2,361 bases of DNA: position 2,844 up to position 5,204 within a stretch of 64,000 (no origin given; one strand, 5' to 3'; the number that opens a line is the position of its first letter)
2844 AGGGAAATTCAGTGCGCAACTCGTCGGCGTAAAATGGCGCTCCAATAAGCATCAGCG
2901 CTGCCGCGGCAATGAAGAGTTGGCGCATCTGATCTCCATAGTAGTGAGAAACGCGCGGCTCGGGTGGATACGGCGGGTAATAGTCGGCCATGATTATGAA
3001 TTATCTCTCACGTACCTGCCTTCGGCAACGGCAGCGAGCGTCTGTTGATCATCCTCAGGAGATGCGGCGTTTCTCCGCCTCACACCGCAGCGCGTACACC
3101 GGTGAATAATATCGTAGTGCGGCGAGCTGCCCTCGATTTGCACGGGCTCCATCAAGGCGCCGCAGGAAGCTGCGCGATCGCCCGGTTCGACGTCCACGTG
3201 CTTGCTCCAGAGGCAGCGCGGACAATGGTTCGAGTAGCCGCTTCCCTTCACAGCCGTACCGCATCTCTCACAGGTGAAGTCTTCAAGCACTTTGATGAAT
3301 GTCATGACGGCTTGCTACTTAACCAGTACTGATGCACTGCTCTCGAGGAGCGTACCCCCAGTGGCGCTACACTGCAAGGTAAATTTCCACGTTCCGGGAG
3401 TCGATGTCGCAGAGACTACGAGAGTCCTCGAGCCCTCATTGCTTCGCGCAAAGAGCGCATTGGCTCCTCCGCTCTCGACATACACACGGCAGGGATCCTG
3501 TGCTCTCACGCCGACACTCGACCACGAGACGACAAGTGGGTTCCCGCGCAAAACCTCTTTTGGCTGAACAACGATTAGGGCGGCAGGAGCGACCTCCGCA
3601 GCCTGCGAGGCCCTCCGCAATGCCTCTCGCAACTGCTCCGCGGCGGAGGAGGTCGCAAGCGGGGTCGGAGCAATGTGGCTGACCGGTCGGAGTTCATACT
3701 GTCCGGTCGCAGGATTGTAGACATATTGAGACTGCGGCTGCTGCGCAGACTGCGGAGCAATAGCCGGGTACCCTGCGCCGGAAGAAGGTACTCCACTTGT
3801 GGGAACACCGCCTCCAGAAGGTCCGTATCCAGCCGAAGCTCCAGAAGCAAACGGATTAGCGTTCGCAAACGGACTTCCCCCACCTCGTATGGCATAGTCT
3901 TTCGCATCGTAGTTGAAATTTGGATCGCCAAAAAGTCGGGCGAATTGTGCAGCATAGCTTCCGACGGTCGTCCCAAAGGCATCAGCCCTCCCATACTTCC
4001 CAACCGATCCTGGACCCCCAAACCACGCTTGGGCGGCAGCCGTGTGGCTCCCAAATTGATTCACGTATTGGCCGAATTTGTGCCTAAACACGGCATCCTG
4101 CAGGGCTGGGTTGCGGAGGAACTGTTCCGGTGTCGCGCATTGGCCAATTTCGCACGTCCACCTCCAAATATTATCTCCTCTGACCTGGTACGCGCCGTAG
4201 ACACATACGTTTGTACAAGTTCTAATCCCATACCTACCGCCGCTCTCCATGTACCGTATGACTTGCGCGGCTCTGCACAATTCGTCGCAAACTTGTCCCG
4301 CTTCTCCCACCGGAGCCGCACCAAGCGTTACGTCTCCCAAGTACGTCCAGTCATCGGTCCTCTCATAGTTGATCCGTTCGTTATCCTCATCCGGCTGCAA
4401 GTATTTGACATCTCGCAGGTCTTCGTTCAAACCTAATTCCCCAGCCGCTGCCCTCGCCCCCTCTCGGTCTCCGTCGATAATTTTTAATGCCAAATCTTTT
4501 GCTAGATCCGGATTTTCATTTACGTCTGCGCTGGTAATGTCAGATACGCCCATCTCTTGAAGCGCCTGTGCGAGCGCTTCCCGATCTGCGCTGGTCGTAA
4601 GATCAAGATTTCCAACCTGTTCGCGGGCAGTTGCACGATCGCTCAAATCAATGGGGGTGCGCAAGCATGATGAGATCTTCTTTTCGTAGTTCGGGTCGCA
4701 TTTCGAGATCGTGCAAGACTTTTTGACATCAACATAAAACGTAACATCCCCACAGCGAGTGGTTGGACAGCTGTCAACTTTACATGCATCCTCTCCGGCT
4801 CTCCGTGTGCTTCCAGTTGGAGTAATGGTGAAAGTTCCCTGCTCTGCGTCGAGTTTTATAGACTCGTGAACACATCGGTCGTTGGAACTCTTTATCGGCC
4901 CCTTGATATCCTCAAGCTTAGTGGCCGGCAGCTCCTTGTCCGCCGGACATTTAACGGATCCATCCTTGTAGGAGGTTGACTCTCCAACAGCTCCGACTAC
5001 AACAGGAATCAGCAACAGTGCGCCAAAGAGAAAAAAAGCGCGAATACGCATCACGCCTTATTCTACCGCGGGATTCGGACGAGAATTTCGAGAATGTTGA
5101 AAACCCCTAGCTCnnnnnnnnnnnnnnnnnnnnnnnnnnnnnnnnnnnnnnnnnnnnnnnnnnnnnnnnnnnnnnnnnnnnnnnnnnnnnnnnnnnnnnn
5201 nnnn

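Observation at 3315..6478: Tandem paralogous secreted proteins sharing a conserved ~90-aa C-terminal domain, one with a lysozyme/transglycosylase-like core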

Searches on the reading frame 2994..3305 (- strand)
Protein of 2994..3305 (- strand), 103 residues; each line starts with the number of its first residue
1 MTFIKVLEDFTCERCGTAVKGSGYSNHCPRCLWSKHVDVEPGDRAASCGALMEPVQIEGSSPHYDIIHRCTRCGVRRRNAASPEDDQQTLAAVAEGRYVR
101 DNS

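Call 89: search_protein_families(library=pfam, proteins=[window:2994-3305:-], max_evalue=0.001)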
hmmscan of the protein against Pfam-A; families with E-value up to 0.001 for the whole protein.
window:2994-3305:- (103 aa): 2 families
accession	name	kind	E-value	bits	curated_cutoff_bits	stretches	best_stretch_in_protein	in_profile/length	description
PF12647.12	RNHCP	-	1.5e-29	102.2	24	1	8-90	2-89/90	RNHCP domain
PF08209.17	Sgf11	-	0.00085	19.2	26.4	1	8-32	3-27/33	Sgf11 (transcriptional regulation protein)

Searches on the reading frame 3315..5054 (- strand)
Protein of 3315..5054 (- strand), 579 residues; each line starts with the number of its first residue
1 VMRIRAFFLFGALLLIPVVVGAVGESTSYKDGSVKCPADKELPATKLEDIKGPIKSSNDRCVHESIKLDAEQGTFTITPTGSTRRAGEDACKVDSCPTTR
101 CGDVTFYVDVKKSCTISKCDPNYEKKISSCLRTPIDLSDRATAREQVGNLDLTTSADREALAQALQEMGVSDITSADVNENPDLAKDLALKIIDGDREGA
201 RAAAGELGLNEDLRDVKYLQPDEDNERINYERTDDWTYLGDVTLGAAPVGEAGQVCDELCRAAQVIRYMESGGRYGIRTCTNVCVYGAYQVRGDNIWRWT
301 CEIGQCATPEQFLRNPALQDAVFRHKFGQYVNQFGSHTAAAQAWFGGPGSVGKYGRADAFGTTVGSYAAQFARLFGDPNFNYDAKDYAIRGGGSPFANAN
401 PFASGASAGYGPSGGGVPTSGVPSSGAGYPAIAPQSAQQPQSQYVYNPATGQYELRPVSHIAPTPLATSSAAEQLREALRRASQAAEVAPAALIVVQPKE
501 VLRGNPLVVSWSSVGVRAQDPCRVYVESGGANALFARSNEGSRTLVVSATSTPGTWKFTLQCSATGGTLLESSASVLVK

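Call 4: search_protein_families(library=pfam, proteins=[window:3315-5054:-], max_evalue=1)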
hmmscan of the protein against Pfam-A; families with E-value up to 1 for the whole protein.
window:3315-5054:- (579 aa): 1 family
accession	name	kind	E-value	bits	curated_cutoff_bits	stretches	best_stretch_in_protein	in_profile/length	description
PF20099.4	DUF6489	-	0.17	12.3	23.6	1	505-534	48-77/80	Family of unknown function (DUF6489)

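Call 5: search_protein_families(library=ncbifam, proteins=[window:3315-5054:-], max_evalue=1)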
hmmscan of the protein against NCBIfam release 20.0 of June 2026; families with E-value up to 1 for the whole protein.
window:3315-5054:- (579 aa): 1 family
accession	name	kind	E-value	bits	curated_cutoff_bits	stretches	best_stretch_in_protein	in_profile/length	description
NF038175.1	IniB_NTERM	domain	0.19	11.7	40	1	163-180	25-42/49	IniB N-terminal domain-containing protein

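Call 7: search_solved_structures(query=window:3315-5054:-, max_evalue=10, show_alignments=2)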
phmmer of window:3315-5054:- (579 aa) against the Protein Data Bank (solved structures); distinct sequences matched with E-value up to 10: 0.

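Call 9: find_homologous_proteins(query=window:3315-5054:-)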
Query window:3315-5054:- (579 aa): 103 proteins with E <= 0.001 among 8000 candidates.
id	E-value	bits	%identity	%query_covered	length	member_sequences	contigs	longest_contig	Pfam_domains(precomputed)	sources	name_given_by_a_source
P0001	0.0e+0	1318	100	100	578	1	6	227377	-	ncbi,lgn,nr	ncbi:hypothetical protein HYW60_00765 [Candidatus Kaiserbacteria bacterium]|nr:hypothetical protein 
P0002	1.1e-133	465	44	100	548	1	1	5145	-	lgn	-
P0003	6.3e-102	360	53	60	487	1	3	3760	-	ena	-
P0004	2.9e-99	351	44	78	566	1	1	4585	-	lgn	-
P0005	6.4e-93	330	44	72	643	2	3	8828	-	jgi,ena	-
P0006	4.9e-91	324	46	75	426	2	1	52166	-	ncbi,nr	ncbi:hypothetical protein HY414_01305 [Candidatus Kaiserbacteria bacterium]|nr:hypothetical protein 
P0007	3.1e-23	100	48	24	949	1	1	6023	-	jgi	jgi:hypothetical protein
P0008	2.6e-22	97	43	27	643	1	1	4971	-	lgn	-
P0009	9.2e-22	95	58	15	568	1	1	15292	-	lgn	-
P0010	1.3e-21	95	58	16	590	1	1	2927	-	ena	-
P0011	4.7e-21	93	47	20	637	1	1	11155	-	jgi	jgi:hypothetical protein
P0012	8.2e-21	92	58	16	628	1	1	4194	-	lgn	-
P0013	9.3e-21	92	58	16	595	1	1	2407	-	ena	-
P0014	1.4e-20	91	52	18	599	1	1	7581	-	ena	-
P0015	2.1e-20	91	39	26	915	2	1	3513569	PF06791.19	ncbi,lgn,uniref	ncbi:phage tail length tape measure family protein [Neorhizobium sp. DAR64872/K0K18]|uniref:phage ta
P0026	9.3e-19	85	47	22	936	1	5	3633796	PF06791.19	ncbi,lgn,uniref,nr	ncbi:phage tail length tape measure family protein [Sinorhizobium meliloti]|uniref:phage tail length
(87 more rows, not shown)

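Call 27: search_protein_families(library=phrogs, proteins=[window:3315-5054:-, P0026, P0009], max_evalue=0.01)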
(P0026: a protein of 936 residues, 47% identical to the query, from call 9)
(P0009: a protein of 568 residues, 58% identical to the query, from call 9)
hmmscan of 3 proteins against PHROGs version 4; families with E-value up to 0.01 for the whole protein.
window:3315-5054:- (579 aa): 2 families
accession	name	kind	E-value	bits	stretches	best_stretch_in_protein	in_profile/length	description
phrog_24990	-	unknown function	9.9e-22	78.1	1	286-376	138-228/747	-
phrog_6654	-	unknown function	0.00013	22.4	1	284-342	10-69/428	-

P0026 (936 aa): 12 families
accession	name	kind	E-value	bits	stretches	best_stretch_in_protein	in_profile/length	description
phrog_19914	-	tail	5.5e-134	449.5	1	62-917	62-878/946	tail length tape measure protein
phrog_8892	-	tail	1.1e-102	346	4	2-413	2-340/752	tail length tape measure protein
phrog_24990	-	unknown function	6.7e-34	118.4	1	615-852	34-267/747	-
phrog_19487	-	tail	4.5e-32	112.3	2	39-315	28-293/1147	tail length tape measure protein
phrog_20862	-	unknown function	2.7e-31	109.5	1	60-204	92-234/698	-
phrog_25241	-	tail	5.1e-25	89.2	1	118-306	61-249/810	tail length tape measure protein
phrog_24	-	tail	3e-13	49.8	1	40-240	125-334/1151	tail length tape measure protein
phrog_3827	-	tail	1.4e-06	28.8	1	72-241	133-285/393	tail length tape measure protein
phrog_6654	-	unknown function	1.6e-06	28.7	1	718-784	7-72/428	-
phrog_9745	-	unknown function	0.0009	20.1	0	144-199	49-106/120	-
phrog_10574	-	tail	0.0022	17.8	0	298-556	301-463/640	tail length tape measure protein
phrog_4498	-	tail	0.0024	17.9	1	146-236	51-140/381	tail length tape measure protein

P0009 (568 aa): 4 families
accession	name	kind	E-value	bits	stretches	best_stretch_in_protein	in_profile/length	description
phrog_24990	-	unknown function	1.2e-82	279.6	1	3-226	4-229/747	-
phrog_26675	-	lysis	2.2e-13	50.7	1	200-274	263-337/643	endolysin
phrog_6654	-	unknown function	7.6e-08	33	1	132-195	9-72/428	-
phrog_13634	-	unknown function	2.6e-07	30.9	1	3-76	5-81/403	-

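Call 31: find_encoding_contigs(protein=P0006, flank=8000, max_places=3)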
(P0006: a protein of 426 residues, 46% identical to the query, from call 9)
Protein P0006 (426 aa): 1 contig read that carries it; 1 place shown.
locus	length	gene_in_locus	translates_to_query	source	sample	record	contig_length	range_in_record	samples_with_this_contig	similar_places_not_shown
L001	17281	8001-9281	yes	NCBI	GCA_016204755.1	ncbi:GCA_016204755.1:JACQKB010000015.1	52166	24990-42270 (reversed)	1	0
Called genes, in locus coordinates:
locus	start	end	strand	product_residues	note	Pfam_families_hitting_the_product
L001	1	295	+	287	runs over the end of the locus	PF12146:Hydrolase_4, PF00561:Abhydrolase_1 (weak), PF12697:Abhydrolase_6, PF08538:DUF1749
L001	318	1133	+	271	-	PF00119:ATP-synt_A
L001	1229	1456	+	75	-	PF00137:ATP-synt_C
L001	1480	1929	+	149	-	PF00430:ATP-synt_B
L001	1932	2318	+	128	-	PF00213:OSCP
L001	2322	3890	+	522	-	PF02874:ATP-synt_ab_N (weak), PF00006:ATP-synt_ab, PF00306:ATP-synt_ab_C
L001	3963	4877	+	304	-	PF00231:ATP-synt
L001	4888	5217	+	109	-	-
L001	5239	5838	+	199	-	PF01725:Ham1p_like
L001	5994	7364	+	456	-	PF02874:ATP-synt_ab_N, PF00006:ATP-synt_ab, PF22919:ATP-synt_VA_C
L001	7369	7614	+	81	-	PF02823:ATP-synt_DE_N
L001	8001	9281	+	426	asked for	-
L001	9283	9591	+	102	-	PF12647:RNHCP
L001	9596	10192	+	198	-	-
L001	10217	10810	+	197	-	PF02525:Flavodoxin_2, PF03358:FMN_red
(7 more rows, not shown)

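Call 47: find_related_loci(query=A4, collection=genome_contigs, flank=7000)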
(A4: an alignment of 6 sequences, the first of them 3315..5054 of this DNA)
Query A4 (579 aa) in genome_contigs; peptide patterns used: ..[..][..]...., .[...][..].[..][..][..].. (x = any residue, [..] = any of these).
109 stretches matched a pattern, but none encodes a relative of the query by tblastn (E <= 1e-3).

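Call 49: find_related_loci(query=window:3315-5054:-, collection=genome_contigs, flank=7000)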
Query window:3315-5054:- (579 aa) in genome_contigs; peptide patterns used: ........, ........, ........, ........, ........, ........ (x = any residue, [..] = any of these).
38 stretches matched a pattern, but none encodes a relative of the query by tblastn (E <= 1e-3).

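Call 51: find_encoding_contigs(protein=P0005, flank=8000, max_places=2)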
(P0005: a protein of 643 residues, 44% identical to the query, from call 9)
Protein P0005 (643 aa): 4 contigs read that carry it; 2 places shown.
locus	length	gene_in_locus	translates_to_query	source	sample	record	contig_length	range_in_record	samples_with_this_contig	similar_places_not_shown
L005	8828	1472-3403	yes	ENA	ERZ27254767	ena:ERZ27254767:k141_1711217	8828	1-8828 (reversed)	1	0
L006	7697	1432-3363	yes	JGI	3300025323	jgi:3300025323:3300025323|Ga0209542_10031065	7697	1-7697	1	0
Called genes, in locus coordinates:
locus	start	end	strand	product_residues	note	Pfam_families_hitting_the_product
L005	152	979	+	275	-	PF00006:ATP-synt_ab, PF22919:ATP-synt_VA_C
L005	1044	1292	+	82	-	PF02823:ATP-synt_DE_N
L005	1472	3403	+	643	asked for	-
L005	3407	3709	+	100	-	PF12647:RNHCP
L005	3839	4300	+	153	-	-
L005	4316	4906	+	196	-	PF02525:Flavodoxin_2, PF03358:FMN_red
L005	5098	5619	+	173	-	-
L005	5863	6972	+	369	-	PF01926:MMR_HSR1, PF02421:FeoB_N, PF06071:YchF-GTPase_C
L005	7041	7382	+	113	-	-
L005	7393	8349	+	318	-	PF18920:DUF5671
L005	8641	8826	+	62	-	?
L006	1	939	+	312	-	?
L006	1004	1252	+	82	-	PF02823:ATP-synt_DE_N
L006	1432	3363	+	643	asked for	-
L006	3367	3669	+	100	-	PF12647:RNHCP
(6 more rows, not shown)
